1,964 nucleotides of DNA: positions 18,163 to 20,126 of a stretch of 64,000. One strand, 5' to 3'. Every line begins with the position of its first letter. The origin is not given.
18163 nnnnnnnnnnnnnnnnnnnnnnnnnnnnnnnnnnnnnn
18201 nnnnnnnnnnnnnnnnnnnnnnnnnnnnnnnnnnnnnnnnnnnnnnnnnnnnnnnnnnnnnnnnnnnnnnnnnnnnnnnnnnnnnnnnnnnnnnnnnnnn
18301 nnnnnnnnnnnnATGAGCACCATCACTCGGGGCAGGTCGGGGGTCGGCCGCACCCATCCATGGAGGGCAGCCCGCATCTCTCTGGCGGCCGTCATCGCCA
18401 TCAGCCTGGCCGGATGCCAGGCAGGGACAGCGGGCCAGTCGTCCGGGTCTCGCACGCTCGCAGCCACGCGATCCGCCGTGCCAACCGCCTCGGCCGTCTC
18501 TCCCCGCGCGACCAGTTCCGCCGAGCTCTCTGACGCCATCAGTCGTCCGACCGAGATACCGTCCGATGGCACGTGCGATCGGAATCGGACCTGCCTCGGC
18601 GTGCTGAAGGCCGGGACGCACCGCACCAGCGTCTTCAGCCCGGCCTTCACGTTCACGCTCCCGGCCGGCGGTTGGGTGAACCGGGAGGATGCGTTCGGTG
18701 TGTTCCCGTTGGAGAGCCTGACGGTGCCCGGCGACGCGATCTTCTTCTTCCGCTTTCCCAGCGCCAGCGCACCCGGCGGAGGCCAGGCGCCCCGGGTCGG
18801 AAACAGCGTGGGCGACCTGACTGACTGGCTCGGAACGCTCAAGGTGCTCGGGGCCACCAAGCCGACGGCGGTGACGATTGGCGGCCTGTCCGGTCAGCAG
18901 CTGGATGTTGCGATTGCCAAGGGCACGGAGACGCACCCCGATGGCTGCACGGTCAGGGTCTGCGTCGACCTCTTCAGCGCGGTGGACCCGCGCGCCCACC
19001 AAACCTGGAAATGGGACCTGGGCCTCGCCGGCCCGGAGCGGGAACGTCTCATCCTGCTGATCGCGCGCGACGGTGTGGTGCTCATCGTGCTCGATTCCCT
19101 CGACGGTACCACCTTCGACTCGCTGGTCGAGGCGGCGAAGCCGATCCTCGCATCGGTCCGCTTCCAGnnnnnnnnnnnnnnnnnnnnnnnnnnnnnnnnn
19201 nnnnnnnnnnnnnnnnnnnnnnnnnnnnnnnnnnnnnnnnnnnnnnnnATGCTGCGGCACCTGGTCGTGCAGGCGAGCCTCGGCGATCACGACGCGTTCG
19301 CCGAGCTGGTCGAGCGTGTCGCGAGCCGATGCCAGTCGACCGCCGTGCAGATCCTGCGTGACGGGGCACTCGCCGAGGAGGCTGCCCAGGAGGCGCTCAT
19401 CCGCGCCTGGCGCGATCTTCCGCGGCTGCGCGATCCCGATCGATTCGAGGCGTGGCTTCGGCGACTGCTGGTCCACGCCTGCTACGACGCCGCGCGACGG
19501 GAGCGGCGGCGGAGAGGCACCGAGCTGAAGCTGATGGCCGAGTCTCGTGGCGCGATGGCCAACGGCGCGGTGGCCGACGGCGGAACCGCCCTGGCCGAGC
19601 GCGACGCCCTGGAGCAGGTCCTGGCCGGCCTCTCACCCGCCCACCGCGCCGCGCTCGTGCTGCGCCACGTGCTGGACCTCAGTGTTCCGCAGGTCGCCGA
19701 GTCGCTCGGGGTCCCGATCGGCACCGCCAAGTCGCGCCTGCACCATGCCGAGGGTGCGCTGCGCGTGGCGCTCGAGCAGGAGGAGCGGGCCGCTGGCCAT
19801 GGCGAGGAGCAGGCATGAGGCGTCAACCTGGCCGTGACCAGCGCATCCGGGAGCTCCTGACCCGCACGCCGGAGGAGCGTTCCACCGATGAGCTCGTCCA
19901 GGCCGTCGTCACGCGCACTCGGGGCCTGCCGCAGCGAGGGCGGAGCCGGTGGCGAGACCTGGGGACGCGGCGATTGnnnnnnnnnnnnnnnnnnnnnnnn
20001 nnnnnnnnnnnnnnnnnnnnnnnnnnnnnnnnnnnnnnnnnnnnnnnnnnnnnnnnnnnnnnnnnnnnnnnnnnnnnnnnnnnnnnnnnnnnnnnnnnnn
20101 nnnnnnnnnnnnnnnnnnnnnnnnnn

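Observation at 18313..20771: Anti-sigma factor whose sensor domain is a paralog of the lipoprotein encoded immediately upstream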

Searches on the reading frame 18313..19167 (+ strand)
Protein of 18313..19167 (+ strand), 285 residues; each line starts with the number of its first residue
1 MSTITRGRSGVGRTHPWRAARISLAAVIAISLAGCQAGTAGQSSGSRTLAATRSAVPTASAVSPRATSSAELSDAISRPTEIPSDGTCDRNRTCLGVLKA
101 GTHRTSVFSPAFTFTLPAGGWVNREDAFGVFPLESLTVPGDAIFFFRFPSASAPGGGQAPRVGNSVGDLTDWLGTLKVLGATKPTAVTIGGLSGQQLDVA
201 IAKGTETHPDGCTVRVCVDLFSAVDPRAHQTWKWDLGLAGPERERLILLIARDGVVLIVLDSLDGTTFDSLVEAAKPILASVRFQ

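Call 9: search_protein_families(library=pfam, proteins=[window:18313-19167:+], max_evalue=1)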
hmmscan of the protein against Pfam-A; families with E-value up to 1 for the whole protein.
window:18313-19167:+ (285 aa): 1 family
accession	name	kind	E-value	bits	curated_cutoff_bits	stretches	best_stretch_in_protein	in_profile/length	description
PF14448.11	Nuc_N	-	0.042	14.2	25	0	201-231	7-36/58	Nuclease N terminal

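Call 10: search_protein_families(library=ncbifam, proteins=[window:18313-19167:+], max_evalue=1)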
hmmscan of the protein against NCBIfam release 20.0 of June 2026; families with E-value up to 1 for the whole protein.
window:18313-19167:+ (285 aa): 1 family
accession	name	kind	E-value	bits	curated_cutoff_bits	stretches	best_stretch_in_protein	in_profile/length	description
NF052675.1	XAC1346_fam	equivalog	0.22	12.1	120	1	22-71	7-56/108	XAC1346 family secretion chaperone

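Call 13: search_solved_structures(query=window:18313-19167:+, max_evalue=10)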
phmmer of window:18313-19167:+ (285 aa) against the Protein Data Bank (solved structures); distinct sequences matched with E-value up to 10: 1.
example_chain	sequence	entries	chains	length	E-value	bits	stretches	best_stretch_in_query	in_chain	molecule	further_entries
7vd6_19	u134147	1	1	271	0.98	12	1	21-77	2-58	Fcpb5, Fucoxanthin chlorophyll a/c-binding protein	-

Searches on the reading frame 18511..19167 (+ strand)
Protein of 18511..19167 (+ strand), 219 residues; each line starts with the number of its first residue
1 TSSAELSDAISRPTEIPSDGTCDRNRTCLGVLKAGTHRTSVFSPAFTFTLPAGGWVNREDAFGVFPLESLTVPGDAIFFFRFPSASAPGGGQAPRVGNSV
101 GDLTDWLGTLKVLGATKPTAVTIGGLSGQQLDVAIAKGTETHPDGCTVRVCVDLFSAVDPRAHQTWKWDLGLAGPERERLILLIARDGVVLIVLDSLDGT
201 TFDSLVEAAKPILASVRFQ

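Call 14: find_homologous_proteins(query=window:18511-19167:+)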
Query window:18511-19167:+ (219 aa): 16 proteins with E <= 0.001 among 725 candidates.
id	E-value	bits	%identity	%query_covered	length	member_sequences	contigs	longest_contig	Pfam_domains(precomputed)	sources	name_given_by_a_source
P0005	1.9e-141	487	100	100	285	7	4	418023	-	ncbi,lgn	-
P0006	4.2e-106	372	89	86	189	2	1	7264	-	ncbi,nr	ncbi:MAG: hypothetical protein M3Y88_00185 [Chloroflexota bacterium]|nr:hypothetical protein [Chloro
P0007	7.6e-97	341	70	98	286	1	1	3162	-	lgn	-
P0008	1.3e-63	233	53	96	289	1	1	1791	-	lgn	-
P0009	9.4e-59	217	54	96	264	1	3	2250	-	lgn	-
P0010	7.5e-58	214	51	96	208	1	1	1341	-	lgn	-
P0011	5.2e-56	208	51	96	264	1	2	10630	-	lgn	-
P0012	1.2e-52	197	47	98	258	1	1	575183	-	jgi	jgi:hypothetical protein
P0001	2.3e-51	193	47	100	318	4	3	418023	-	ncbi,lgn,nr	ncbi:MAG: hypothetical protein DLM71_03280 [Chloroflexi bacterium]|nr:MAG: hypothetical protein DLM7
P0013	5.2e-49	185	47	96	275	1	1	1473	-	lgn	-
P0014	3.9e-43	166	43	99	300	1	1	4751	-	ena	-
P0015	1.5e-42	164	42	98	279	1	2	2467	-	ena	-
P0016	2.2e-12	65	32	85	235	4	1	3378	-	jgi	jgi:hypothetical protein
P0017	1.2e-7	50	40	47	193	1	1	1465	-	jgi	jgi:hypothetical protein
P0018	1.7e-6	46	32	88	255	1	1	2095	-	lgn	-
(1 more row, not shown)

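Call 23: find_encoding_contigs(protein=P0012, flank=6000, max_places=3)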
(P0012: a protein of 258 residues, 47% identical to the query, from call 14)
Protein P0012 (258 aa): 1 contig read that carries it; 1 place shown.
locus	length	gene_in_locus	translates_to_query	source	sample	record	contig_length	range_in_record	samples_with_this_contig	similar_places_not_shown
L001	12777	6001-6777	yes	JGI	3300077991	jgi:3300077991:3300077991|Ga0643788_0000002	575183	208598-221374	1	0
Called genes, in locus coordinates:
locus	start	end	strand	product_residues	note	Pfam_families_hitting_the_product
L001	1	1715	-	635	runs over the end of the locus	PF00211:Guanylate_cyc, PF13433:Peripla_BP_5 (weak), PF13458:Peripla_BP_6, PF01094:ANF_receptor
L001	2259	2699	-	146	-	-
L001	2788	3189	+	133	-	PF00392:GntR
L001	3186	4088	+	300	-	PF00005:ABC_tran, PF02463:SMC_N (faint), PF13304:AAA_21 (weak)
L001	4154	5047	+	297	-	PF12679:ABC2_membrane_2, PF26999:ABC-2_memb_rel, PF12730:ABC2_membrane_4 (weak)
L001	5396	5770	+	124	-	PF00903:Glyoxalase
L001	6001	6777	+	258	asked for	-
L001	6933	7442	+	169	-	-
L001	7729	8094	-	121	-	-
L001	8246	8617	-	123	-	-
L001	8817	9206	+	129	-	-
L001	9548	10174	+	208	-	PF05724:TPMT (weak), PF13489:Methyltransf_23, PF13847:Methyltransf_31, PF08241:Methyltransf_11, PF08242:Methyltransf_12, PF13649:Methyltransf_25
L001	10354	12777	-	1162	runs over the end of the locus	PF12773:DZR, PF13240:Zn_Ribbon_1 (weak), PF13248:Zn_ribbon_3 (faint), PF24463:DUF7577 (faint), PF00211:Guanylate_cyc, PF13191:AAA_16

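Call 24: find_encoding_contigs(protein=P0011, flank=6000, max_places=3)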
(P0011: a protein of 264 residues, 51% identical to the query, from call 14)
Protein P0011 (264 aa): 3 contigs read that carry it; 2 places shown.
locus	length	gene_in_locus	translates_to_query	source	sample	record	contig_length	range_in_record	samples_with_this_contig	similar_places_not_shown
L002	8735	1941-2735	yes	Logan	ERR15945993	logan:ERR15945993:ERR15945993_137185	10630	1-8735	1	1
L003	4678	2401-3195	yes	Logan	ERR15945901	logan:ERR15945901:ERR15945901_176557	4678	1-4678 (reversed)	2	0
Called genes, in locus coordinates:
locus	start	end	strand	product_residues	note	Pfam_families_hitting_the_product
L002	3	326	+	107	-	?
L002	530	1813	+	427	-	PF04185:Phosphoesterase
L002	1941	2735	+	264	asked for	-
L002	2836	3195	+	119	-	PF03795:YCII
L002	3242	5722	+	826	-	PF00580:UvrD-helicase, PF13604:AAA_30 (faint), PF13245:AAA_19, PF13361:UvrD_C, PF13538:UvrD_C_2, PF21196:PcrA_UvrD_tudor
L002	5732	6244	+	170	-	PF11716:MDMPI_N (weak)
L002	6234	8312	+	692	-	PF22745:Nlig-Ia, PF01653:DNA_ligase_aden, PF03120:OB_DNA_ligase, PF03119:DNA_ligase_ZBD, PF12826:HHH_2 (weak), PF00533:BRCT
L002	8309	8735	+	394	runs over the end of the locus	PF00083:Sugar_tr (weak), PF07690:MFS_1, PF12832:MFS_1_like (faint), PF07690:MFS_1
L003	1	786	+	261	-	?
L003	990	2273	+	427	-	PF04185:Phosphoesterase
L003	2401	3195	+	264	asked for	-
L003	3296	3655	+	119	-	PF03795:YCII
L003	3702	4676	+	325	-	?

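Call 26: find_encoding_contigs(protein=P0014, flank=6000, max_places=3)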
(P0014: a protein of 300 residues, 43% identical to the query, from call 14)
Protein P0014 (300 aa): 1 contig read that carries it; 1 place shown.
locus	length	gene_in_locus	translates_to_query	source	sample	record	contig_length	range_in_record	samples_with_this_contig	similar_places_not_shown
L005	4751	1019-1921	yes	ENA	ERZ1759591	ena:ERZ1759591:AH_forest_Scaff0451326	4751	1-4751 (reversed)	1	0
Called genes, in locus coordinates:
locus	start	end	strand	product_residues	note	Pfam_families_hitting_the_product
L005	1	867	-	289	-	?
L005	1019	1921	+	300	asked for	-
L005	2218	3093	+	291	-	PF08501:Shikimate_dh_N, PF01488:Shikimate_DH (weak)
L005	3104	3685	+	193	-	PF00265:TK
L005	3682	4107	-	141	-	-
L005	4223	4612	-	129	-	PF09945:DUF2177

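Call 27: find_encoding_contigs(protein=P0006, flank=8000, max_places=3)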
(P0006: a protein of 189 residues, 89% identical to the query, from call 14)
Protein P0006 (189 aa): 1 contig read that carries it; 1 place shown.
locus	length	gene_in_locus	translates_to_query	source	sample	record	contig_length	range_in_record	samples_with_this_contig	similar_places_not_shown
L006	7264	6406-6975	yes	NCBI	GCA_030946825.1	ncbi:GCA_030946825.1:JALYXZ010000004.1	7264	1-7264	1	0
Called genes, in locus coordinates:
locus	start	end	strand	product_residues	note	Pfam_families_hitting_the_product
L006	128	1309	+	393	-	PF00994:MoCF_biosynth, PF18146:CinA_KH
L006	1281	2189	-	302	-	PF00781:DAGK_cat, PF19279:YegS_C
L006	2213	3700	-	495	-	PF00171:Aldedh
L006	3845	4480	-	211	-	-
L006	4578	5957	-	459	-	PF01979:Amidohydro_1, PF12890:DHOase (weak), PF07969:Amidohydro_3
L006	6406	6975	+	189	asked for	-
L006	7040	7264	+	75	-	PF04542:Sigma70_r2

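Call 72: search_protein_families(library=ncbifam, proteins=[P0012], max_evalue=0.1)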
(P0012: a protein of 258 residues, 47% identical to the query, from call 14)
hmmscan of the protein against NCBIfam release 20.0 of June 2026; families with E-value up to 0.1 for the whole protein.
P0012 (258 aa): 1 family
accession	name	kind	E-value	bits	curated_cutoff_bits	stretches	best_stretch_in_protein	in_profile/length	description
NF053527.1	lipo_Cory_WKLS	subfamily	0.086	12.8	105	0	12-50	6-46/166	WKL family lipoprotein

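Call 74: list_cluster_members(proteins=[P0018, P0016, P0059, P0152, P0110, P0149, P0113, P0131, P0021, P0143])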
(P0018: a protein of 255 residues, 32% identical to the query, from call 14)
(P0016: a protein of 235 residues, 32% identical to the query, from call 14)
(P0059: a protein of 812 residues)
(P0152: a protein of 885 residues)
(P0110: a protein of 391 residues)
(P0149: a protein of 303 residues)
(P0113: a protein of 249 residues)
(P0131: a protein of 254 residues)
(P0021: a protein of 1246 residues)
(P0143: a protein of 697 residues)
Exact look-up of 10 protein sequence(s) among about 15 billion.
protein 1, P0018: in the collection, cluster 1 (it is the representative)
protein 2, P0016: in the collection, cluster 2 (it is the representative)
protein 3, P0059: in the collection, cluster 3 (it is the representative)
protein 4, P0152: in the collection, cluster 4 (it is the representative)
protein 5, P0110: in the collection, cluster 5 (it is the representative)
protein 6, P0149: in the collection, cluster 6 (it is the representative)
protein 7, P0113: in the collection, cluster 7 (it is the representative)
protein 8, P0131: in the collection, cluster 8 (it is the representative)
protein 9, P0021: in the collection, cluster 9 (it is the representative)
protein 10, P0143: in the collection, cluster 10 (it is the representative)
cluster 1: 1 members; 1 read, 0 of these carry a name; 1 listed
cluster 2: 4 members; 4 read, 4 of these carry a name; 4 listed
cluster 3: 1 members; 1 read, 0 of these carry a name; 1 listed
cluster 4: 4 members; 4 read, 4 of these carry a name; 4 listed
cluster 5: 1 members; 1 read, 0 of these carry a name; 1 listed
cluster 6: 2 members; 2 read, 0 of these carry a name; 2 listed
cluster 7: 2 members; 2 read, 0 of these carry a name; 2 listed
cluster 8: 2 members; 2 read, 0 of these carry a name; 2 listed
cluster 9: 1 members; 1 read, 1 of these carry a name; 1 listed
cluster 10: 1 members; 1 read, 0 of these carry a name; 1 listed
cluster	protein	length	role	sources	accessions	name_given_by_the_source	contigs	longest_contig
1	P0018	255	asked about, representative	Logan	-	-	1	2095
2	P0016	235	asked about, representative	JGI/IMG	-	hypothetical protein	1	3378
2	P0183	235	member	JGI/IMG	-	hypothetical protein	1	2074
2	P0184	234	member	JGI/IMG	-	hypothetical protein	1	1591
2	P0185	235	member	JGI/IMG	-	hypothetical protein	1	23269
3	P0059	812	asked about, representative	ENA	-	-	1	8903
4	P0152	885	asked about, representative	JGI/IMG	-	serine/threonine-protein kinase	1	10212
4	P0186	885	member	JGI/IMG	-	serine/threonine-protein kinase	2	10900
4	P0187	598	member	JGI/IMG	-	hypothetical protein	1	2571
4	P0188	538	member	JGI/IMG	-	hypothetical protein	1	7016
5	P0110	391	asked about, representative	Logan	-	-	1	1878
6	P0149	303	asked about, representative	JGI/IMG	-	-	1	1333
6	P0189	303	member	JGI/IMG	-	-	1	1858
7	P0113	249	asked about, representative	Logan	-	-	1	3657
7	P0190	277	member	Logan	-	-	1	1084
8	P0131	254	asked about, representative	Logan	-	-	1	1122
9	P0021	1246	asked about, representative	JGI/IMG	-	uncharacterized protein YjbI with pentapeptide repeats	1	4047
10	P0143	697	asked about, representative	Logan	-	-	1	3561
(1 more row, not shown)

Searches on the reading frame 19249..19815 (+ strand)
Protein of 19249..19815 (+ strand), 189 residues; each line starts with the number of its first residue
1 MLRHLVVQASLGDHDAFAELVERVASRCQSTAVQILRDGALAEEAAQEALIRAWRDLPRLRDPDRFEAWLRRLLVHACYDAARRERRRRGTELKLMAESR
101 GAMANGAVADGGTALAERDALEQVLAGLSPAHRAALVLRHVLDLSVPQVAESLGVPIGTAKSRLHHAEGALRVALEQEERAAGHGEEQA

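Call 9: search_protein_families(library=pfam, proteins=[window:19249-19815:+], max_evalue=1)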
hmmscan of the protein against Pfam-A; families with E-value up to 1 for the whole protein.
window:19249-19815:+ (189 aa): 5 families
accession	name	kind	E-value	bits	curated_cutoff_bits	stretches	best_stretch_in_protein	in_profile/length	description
PF04542.20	Sigma70_r2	-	3.1e-14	52.9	24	1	20-88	1-71/71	Sigma-70 region 2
PF08281.18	Sigma70_r4_2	-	2.8e-12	46.5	25.7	1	119-168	2-51/54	Sigma-70, region 4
PF04545.22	Sigma70_r4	-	6.6e-08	32.4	24.1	1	124-172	1-49/50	Sigma-70, region 4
PF07638.17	Sigma70_ECF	-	9.8e-07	29.3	21.1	1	7-172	9-180/185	ECF sigma factor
PF13384.12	HTH_23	-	0.014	15.6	24.6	1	135-166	8-40/50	Homeodomain-like domain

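Call 10: search_protein_families(library=ncbifam, proteins=[window:19249-19815:+], max_evalue=1)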
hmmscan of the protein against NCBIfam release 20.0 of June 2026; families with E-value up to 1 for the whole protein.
window:19249-19815:+ (189 aa): 84 families (the best 25 are shown)
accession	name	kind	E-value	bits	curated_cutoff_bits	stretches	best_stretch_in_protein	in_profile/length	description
NF009171.0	PRK12518.1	equivalog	3.1e-30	105.4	208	1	3-178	15-187/191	RNA polymerase sigma factor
TIGR02983.1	SigE-fam_strep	subfamily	4.9e-30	104.6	141.55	1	13-178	4-161/162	SigE family RNA polymerase sigma factor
NF008888.0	PRK11922.1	equivalog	2.5e-27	96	204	1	4-178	19-199/231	RNA polymerase sigma factor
NF004113.0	PRK05602.1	equivalog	8.1e-25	87.7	208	1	4-181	34-207/211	RNA polymerase sigma factor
NF009176.0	PRK12524.1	equivalog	4.1e-22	78.9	264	1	5-186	16-195/196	RNA polymerase sigma factor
NF007225.0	PRK09643.1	equivalog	4.2e-22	78.8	190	1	5-181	17-188/204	RNA polymerase sigma factor SigM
NF007216.0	PRK09638.1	equivalog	1.5e-21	77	194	1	4-179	7-178/180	RNA polymerase sigma factor SigY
NF007228.0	PRK09646.1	subfamily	2e-21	76.5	226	1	3-176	18-191/194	ECF RNA polymerase sigma factor SigK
NF007223.0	PRK09641.1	equivalog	2.5e-21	76.4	209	1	3-177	6-186/187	RNA polymerase sigma factor SigW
TIGR02937.1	sigma70-ECF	superfamily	2.7e-21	75.9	42.9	1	15-175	1-165/165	sigma-70 family RNA polymerase sigma factor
TIGR02954.1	Sig70_famx3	hypoth_equivalog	3.4e-20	72.5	188.5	1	4-177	5-169/170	RNA polymerase sigma-70 factor, TIGR02954 family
NF009166.1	PRK12513.1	equivalog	1.3e-19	70.7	206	1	7-180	14-191/193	RNA polymerase sigma factor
NF007229.0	PRK09647.1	equivalog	1.8e-19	69.9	265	1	15-183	44-210/220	RNA polymerase sigma factor SigE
NF007227.0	PRK09645.1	subfamily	5.7e-19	68.7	202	1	13-178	11-173/177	sigma-70 family RNA polymerase sigma factor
TIGR02948.1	SigW_bacill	equivalog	6.2e-19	68.8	243.1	1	3-175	6-184/187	RNA polymerase sigma factor SigW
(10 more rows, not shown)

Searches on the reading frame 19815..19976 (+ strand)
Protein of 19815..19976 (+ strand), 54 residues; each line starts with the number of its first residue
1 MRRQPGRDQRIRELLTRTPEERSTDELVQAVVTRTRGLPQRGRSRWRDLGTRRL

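Call 83: search_solved_structures(query=A7, max_evalue=10)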
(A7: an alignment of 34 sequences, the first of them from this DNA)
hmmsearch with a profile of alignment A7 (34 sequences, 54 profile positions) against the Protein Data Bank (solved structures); distinct sequences matched with E-value up to 10: 5.
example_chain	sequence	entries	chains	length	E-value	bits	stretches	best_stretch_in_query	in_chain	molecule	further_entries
3rez_A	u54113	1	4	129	0.5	13.3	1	11-31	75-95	Platelet glycoprotein Ib beta chain, Platelet glycoprotein IX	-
6x0a_A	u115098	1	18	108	0.81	12.6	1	11-35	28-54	Plasmid stabilization system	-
8q6o_P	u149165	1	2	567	1.3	11.9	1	29-50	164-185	Cell division control protein 45 homolog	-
8q7z_As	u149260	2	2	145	1.4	11.8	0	5-29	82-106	40S ribosomal protein S19 | Ribosomal protein eS19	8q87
1jgt_A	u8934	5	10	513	2.2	11.2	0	23-36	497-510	BETA-LACTAM SYNTHETASE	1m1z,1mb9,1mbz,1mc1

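Call 84: search_protein_families(library=pfam, alignment_id=A7, max_evalue=1)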
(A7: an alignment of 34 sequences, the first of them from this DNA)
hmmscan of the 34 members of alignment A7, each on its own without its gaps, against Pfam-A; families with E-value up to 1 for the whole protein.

A. member 1, seq(54 aa): 0 families

B. families by the number of members that match (of 34 scanned): 3 families
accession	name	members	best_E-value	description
PF24014.1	DUF7328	1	0.022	Family of unknown function (DUF7328)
PF22055.1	MvaT_DBD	1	0.19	Bacterial xenogeneic silencer MvaT, C-terminal domain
PF08187.16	Tetradecapep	1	0.43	Myoactive tetradecapeptides family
